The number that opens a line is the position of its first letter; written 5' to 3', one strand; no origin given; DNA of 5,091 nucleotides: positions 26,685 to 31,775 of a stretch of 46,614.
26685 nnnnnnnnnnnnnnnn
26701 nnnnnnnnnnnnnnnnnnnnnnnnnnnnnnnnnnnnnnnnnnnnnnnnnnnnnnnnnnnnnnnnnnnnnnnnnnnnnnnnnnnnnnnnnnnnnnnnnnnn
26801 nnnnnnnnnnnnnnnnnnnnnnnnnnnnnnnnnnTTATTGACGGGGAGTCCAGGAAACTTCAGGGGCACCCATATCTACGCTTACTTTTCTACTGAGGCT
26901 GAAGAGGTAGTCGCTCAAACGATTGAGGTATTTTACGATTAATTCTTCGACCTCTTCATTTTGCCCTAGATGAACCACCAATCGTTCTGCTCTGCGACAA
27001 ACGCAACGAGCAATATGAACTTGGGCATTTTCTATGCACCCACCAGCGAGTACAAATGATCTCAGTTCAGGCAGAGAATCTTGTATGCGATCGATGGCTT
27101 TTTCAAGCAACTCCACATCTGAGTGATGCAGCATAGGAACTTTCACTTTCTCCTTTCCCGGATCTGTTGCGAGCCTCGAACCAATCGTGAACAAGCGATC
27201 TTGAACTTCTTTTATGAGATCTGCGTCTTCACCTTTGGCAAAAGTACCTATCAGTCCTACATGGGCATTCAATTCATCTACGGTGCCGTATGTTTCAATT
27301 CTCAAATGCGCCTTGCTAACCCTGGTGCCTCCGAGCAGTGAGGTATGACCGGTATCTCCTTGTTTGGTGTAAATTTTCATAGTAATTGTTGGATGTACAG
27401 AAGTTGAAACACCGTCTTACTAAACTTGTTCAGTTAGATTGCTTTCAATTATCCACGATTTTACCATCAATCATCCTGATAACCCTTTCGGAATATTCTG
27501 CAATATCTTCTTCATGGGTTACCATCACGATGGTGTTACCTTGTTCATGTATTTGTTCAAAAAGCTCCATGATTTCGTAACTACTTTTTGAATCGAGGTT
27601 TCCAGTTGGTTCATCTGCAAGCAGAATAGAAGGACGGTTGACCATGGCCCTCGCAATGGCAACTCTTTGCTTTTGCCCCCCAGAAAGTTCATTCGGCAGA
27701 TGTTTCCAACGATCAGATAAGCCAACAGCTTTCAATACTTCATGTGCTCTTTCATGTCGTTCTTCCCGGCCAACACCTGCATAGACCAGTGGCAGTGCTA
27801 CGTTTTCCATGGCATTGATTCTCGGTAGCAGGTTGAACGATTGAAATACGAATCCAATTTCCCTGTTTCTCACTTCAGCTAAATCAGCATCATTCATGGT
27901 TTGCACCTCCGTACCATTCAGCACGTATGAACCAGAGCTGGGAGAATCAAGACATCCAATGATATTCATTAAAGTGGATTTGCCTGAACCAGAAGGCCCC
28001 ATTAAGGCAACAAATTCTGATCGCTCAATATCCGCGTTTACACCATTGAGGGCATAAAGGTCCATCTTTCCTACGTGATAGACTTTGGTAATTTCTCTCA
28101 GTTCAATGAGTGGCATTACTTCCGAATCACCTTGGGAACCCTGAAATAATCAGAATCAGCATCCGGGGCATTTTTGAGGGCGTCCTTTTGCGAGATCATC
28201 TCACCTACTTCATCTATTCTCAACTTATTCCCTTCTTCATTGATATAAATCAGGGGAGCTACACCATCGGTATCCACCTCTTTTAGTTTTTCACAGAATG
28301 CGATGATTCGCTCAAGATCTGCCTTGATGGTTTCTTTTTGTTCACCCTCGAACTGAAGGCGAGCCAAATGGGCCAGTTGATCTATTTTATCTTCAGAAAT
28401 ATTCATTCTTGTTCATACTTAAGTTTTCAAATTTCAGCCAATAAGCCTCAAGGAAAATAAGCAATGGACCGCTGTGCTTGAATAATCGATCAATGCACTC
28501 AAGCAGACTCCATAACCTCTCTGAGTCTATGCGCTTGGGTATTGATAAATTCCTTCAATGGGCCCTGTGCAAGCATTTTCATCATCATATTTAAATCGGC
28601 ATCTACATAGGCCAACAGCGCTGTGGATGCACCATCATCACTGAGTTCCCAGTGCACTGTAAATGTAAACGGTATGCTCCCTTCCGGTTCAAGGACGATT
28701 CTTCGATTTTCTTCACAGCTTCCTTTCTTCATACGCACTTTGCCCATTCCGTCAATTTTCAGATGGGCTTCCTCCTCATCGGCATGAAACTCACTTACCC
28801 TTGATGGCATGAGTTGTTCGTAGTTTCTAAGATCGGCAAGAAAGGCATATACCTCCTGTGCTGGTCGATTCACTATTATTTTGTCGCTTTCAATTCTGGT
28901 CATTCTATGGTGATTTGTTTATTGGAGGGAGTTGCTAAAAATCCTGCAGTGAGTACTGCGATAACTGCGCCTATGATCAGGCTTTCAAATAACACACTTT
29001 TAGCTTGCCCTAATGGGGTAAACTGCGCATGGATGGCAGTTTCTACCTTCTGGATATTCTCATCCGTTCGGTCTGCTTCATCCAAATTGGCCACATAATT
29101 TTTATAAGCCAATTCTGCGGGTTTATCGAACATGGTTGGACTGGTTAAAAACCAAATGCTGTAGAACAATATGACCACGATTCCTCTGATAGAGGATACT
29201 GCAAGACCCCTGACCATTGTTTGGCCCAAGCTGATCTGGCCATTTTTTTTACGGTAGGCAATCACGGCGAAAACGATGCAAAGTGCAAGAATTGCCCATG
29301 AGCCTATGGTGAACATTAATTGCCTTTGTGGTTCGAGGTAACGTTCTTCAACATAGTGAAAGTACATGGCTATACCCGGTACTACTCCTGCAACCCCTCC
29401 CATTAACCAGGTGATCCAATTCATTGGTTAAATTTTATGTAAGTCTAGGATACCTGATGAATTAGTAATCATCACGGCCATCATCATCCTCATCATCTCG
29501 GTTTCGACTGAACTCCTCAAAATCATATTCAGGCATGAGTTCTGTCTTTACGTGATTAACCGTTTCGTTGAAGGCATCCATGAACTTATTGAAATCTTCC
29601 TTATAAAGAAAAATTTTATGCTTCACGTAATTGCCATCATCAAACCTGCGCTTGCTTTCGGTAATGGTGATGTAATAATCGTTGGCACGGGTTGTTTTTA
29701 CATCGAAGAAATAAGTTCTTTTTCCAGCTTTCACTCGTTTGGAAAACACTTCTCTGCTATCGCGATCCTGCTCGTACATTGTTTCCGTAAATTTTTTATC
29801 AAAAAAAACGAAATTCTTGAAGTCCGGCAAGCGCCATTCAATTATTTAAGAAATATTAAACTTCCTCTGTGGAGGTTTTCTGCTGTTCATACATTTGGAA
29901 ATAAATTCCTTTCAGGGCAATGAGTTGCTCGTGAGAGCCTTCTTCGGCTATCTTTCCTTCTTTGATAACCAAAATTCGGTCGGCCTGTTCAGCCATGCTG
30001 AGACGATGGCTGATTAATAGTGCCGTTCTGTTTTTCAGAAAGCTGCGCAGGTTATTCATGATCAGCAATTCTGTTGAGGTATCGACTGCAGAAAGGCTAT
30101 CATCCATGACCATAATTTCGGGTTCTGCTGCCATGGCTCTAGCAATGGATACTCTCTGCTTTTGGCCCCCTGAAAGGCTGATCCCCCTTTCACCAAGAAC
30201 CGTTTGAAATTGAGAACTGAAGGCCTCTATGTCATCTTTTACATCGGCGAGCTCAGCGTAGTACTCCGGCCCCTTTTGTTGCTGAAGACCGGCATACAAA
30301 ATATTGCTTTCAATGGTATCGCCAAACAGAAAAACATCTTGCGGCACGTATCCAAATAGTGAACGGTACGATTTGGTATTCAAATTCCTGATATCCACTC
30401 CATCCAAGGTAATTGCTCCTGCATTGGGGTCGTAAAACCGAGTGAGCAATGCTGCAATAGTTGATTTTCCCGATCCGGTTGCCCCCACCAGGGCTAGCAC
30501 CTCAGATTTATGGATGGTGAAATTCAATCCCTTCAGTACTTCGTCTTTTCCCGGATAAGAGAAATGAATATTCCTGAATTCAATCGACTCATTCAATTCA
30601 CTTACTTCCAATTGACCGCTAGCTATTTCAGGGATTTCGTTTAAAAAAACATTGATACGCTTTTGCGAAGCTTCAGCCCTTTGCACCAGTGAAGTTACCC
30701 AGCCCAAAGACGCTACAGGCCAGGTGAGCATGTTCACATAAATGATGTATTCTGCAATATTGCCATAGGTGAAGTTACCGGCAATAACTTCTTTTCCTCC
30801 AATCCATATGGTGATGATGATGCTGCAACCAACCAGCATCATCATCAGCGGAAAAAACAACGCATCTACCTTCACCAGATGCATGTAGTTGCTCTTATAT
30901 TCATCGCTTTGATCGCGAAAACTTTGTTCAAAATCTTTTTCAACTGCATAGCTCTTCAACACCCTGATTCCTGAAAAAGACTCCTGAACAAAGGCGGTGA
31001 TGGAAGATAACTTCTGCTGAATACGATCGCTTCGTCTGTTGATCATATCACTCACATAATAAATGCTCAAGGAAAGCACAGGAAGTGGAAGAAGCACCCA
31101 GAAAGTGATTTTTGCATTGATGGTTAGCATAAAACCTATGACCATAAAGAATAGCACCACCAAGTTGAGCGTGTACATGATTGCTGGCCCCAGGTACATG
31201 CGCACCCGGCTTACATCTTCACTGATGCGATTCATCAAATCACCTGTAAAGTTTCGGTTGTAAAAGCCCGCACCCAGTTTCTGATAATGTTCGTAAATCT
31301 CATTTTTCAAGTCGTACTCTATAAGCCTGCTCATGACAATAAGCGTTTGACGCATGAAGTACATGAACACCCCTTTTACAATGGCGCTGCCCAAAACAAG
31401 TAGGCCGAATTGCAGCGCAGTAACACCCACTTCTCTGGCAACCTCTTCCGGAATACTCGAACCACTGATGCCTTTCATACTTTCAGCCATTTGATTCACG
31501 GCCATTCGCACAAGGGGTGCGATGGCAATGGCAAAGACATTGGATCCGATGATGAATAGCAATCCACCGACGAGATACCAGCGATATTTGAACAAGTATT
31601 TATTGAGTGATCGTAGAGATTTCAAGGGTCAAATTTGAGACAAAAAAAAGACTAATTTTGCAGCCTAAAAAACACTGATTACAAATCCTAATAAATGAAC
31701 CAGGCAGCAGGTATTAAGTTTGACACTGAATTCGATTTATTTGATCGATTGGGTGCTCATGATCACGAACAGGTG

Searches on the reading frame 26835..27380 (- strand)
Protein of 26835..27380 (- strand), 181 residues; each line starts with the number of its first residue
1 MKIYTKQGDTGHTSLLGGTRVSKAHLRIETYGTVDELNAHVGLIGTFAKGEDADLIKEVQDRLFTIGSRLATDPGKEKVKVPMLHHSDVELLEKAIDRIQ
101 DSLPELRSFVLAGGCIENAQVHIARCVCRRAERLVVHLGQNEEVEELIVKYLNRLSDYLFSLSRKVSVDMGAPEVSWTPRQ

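Call 86: search_protein_families(library=pfam, proteins=[window:26835-27380:-], max_evalue=0.00001)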
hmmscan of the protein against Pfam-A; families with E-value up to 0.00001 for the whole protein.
window:26835-27380:- (181 aa): 1 family
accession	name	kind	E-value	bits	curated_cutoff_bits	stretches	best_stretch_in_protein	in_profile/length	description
PF01923.23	Cob_adeno_trans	-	1.7e-57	194.6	24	1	3-165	1-170/171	Cobalamin adenosyltransferase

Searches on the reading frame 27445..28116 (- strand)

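Call 86: search_protein_families(library=pfam, proteins=[window:27445-28116:-], max_evalue=0.00001)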
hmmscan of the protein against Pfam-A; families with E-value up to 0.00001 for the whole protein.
window:27445-28116:- (223 aa): 3 families
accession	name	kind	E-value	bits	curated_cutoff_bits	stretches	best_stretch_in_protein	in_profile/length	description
PF00005.33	ABC_tran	-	2.2e-35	122.7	25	1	23-171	1-136/137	ABC transporter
PF02463.25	SMC_N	-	2.8e-08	33.9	40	1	33-216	24-212/220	RecF/RecN/SMC N terminal domain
PF13304.12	AAA_21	-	1.3e-07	32.4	27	0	135-201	211-298/304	AAA domain, putative AbiEii toxin, Type IV TA system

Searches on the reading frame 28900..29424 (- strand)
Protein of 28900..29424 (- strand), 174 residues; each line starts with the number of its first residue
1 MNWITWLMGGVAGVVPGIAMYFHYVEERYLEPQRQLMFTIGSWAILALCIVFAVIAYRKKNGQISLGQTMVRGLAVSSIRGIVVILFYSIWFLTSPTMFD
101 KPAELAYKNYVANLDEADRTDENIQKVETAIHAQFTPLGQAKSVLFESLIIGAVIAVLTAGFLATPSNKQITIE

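Call 87: search_protein_families(library=pfam, proteins=[window:28900-29424:-], max_evalue=0.00001)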
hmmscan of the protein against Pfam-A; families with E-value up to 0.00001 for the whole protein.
window:28900-29424:- (174 aa): 1 family
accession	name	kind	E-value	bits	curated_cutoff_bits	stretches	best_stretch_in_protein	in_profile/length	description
PF13858.11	DUF4199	-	2.7e-14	54.4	32.3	1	10-163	7-163/165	Protein of unknown function (DUF4199)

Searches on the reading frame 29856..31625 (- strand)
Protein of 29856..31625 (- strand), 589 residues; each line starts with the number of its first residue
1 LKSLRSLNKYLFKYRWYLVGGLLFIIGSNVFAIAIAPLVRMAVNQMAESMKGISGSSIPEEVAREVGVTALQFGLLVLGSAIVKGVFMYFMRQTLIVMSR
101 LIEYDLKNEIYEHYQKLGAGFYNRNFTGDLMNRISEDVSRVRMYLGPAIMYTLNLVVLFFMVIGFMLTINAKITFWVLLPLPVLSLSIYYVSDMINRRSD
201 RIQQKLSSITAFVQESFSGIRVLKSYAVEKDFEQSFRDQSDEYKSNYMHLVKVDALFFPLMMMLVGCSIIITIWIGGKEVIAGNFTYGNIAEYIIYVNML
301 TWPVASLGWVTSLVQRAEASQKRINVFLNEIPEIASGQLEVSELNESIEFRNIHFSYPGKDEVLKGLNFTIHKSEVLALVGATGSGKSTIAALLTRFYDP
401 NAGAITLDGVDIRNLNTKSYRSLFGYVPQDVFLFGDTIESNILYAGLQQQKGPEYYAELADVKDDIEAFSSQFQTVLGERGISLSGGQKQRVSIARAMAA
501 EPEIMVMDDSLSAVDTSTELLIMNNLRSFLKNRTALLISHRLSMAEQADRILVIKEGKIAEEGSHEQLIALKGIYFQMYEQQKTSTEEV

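Call 87: search_protein_families(library=pfam, proteins=[window:29856-31625:-], max_evalue=0.00001)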
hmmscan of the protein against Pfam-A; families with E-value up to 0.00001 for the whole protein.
window:29856-31625:- (589 aa): 3 families
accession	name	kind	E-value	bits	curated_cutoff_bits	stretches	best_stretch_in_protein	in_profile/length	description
PF00664.28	ABC_membrane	-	6.4e-42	144.6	28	1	23-304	2-274/274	ABC transporter transmembrane region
PF00005.33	ABC_tran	-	9.1e-30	104.5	25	1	364-510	1-135/137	ABC transporter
PF02463.25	SMC_N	-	7.2e-06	26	40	0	474-555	124-212/220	RecF/RecN/SMC N terminal domain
